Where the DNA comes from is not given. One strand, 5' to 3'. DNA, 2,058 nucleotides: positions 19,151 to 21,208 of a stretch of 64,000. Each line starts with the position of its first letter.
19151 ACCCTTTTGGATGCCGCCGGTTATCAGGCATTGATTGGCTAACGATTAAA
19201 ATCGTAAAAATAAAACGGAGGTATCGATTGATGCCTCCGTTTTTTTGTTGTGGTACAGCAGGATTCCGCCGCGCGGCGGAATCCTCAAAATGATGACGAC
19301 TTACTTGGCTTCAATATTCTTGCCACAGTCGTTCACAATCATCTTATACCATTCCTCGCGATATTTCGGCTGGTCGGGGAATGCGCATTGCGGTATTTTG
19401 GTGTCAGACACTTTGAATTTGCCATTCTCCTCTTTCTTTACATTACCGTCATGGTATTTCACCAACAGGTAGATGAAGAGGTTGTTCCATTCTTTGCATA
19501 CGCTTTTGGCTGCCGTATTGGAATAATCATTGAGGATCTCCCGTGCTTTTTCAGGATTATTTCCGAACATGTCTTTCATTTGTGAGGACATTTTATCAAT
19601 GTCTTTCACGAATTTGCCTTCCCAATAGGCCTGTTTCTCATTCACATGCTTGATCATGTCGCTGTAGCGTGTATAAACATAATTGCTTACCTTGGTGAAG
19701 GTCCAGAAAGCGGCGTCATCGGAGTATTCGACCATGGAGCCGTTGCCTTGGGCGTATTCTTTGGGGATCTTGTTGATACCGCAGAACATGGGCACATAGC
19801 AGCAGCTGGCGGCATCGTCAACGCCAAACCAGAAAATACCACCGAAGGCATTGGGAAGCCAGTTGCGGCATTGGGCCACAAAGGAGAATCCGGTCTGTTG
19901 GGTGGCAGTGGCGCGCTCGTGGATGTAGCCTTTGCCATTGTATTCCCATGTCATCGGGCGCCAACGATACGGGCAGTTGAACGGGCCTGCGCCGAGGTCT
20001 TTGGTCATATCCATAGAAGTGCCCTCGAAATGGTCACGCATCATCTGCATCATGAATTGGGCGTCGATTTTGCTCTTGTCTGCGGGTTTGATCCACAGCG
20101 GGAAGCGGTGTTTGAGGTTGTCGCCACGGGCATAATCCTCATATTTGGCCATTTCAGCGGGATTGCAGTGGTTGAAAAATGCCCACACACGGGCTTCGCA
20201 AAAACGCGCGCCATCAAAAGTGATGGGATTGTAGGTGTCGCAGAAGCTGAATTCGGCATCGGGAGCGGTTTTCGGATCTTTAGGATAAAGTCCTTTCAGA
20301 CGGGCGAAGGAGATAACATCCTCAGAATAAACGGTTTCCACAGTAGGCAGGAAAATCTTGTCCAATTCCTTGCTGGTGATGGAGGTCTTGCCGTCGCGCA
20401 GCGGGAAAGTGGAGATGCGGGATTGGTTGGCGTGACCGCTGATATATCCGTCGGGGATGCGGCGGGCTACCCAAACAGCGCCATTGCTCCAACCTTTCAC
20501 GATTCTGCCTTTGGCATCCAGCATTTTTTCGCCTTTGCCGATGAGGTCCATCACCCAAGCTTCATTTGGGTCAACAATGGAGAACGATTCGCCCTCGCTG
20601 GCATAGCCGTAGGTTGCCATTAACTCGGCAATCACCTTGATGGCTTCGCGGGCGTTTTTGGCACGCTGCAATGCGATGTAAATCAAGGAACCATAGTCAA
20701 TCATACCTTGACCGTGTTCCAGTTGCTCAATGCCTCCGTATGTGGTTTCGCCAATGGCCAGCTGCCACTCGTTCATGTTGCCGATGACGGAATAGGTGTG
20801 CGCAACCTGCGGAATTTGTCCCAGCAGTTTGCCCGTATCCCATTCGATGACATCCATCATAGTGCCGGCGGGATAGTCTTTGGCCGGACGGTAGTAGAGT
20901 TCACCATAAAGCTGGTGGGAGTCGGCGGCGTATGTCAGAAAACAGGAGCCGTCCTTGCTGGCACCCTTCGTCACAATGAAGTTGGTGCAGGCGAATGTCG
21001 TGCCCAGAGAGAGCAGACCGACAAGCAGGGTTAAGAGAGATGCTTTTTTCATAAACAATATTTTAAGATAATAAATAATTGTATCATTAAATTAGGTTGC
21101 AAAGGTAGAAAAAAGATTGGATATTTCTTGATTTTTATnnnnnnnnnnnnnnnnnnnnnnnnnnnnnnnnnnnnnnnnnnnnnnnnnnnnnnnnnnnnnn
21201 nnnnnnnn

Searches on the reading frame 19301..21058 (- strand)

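Call 62: search_protein_families(library=pfam, proteins=[window:19301-21058:-], max_evalue=0.00001)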
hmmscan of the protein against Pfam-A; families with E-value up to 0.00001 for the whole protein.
window:19301-21058:- (585 aa): 1 family
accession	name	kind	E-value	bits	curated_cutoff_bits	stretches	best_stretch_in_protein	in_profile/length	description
PF03577.20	Peptidase_C69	-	4.7e-64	217.3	23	1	23-476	1-400/402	Peptidase family C69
